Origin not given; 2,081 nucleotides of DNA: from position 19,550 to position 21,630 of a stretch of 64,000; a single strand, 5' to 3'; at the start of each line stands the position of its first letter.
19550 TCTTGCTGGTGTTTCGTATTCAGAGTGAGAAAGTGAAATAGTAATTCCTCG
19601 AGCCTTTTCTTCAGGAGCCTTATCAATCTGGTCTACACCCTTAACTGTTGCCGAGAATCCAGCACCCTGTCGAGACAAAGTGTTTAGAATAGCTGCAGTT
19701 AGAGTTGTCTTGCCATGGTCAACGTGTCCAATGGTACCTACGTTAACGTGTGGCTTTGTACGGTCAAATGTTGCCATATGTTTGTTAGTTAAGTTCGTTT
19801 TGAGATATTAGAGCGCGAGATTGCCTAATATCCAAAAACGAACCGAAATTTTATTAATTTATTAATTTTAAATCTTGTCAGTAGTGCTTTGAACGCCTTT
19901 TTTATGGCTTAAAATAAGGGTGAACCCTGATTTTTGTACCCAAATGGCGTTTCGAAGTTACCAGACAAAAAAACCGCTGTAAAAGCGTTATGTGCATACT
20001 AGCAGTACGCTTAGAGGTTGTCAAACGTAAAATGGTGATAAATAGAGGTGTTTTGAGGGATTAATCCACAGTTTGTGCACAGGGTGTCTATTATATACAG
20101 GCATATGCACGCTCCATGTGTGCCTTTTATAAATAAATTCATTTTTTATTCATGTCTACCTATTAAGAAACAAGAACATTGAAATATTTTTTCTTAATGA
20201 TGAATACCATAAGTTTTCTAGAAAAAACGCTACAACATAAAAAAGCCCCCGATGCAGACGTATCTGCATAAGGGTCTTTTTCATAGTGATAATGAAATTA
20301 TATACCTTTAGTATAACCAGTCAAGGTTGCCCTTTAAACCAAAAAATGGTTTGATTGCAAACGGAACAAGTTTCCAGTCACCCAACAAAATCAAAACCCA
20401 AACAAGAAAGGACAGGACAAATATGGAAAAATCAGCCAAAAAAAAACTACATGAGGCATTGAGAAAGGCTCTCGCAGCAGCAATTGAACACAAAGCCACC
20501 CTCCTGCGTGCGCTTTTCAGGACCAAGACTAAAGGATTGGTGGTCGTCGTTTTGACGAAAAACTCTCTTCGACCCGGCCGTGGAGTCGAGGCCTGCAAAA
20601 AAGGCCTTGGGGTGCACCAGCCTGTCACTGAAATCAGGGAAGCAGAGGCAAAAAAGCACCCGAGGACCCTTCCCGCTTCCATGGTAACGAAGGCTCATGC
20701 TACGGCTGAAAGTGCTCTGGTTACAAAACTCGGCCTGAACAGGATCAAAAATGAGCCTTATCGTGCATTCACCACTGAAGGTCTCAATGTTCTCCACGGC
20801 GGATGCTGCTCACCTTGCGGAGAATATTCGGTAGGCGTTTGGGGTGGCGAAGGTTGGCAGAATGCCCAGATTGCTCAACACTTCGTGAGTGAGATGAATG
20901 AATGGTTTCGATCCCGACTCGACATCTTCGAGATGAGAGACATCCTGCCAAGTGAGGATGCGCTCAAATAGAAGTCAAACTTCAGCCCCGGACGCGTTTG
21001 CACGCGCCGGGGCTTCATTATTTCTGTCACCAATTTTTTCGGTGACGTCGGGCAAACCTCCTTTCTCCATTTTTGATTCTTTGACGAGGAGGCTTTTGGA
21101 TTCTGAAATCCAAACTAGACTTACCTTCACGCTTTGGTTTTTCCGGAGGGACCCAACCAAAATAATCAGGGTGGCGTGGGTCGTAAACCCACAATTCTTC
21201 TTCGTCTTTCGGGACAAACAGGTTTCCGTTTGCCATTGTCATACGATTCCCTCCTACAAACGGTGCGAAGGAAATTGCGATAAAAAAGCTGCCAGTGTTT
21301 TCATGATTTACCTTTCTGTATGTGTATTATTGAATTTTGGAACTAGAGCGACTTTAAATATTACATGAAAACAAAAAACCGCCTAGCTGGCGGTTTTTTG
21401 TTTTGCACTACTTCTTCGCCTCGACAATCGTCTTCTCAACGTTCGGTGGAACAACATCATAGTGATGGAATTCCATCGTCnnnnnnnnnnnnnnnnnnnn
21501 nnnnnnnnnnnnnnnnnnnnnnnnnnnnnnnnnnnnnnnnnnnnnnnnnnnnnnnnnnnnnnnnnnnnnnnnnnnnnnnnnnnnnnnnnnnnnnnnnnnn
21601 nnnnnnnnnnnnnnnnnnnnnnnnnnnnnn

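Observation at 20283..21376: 1.1-kb GC-rich insert between fusA and tuf splits the conserved str operon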

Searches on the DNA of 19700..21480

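Call 6: search_rna_families(source=window, start=19700, end=21480, threshold=evalue, max_evalue=5, show_alignments=3)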
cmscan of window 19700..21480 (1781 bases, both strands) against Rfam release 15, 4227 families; matches with E-value up to 5: 17.
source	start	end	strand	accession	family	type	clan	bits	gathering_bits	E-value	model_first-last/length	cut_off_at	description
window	21302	21403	+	RF01859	Phe_leader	Cis-reg; leader;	-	31.9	55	0.0062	1-125/125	no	Phenylalanine leader peptide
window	21341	21406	+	RF02064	STnc370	Gene; sRNA;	-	26.5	54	0.84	1-71/71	no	Enterobacterial sRNA STnc370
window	21368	21402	+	RF00125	IS128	Gene; sRNA;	-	24.1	80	0.028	162-198/209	no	IS128 RNA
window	21330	21401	+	RF02083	OrzO-P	Gene; antitoxin;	-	23.6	60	0.57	1-76/76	no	OrzO-P RNA antitoxin family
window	21343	21397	+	RF02844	RefA9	Gene; antisense;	-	23.6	49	0.86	1-64/64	no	Enterococcus sRNA A9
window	21359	21402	+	RF02054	STnc420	Gene; sRNA;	-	22.5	70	0.2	1-58/58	no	Salmonella enterica sRNA STnc420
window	21365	21467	-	RF01772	rnk_pseudo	Cis-reg; leader;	-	22.5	55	0.57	1-108/108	no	Pseudomonas rnk leader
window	21282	21426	-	RF01770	rimP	Cis-reg; leader;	-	20.9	47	1.9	1-102/102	no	Gammaprotebacteria rimP leader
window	21284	21407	+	RF01772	rnk_pseudo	Cis-reg; leader;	-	20.1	55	1.9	1-108/108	no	Pseudomonas rnk leader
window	21318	21379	+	RF00179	GAIT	Cis-reg;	-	19.4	37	2.3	1-71/71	no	GAIT element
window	21337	21402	+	RF02891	AgrB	Gene; antisense;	-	19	40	3.8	1-84/84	no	ArsR-gov region gene B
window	19933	19986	-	RF02697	LDH1_5p_UTR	Cis-reg;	-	19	113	4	1-102/102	no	LDH1 5'UTR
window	21369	21467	-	RF01859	Phe_leader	Cis-reg; leader;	-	18.9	55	4.7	1-125/125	no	Phenylalanine leader peptide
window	21367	21404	+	RF04157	MIR9486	Gene; miRNA;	-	18.7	100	1.4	1-119/119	no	MIR9486 microRNA precursor family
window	21331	21401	+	RF00106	RNAI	Gene; antisense;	-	18.2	47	2.1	1-102/102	no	RNAI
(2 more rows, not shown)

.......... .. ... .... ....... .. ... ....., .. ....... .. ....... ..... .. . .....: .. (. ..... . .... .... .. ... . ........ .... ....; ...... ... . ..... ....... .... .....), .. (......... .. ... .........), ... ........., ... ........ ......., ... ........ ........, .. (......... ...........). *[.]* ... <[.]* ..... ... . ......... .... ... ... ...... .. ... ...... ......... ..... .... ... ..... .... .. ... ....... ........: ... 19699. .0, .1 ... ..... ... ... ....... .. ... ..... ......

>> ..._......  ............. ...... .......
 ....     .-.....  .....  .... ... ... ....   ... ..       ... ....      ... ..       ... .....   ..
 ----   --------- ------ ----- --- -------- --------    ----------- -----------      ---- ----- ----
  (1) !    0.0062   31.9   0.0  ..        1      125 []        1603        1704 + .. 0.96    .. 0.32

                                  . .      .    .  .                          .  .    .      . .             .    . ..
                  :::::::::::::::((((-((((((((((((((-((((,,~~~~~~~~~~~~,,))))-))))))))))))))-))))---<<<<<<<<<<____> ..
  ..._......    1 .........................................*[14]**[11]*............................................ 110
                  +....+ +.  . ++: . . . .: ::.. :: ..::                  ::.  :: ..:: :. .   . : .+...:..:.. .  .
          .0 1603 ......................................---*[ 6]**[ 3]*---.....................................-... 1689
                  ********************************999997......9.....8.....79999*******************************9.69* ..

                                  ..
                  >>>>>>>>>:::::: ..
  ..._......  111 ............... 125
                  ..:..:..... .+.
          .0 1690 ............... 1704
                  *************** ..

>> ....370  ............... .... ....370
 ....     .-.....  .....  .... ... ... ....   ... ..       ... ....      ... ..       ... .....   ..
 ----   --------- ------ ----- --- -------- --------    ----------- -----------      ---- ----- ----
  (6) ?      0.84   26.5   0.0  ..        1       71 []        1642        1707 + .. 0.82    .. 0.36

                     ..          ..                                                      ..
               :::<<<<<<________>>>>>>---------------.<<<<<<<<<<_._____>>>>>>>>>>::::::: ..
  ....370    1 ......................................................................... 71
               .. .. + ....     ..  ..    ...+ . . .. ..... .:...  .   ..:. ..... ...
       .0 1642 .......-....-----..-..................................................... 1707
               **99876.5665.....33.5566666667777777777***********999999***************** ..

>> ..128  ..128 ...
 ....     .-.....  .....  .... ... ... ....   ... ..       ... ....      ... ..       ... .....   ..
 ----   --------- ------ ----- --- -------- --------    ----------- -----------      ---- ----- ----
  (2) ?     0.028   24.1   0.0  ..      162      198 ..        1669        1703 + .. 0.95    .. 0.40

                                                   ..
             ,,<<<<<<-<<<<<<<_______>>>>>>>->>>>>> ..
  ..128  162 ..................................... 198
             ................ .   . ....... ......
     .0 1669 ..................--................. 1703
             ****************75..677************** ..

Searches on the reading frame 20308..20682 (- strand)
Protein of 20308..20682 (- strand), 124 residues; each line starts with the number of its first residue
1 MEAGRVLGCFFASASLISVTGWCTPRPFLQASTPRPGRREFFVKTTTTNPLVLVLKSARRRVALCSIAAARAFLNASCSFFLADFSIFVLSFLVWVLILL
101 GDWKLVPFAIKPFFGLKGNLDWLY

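Call 7: search_protein_families(library=pfam, proteins=[window:20308-20682:-], max_evalue=1)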
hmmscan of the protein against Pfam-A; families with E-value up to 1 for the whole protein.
window:20308-20682:- (124 aa): 1 family
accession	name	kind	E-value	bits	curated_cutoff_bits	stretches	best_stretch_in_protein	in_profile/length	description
PF11915.13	DUF3433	-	0.1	13.3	27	1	27-74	30-78/91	Protein of unknown function (DUF3433)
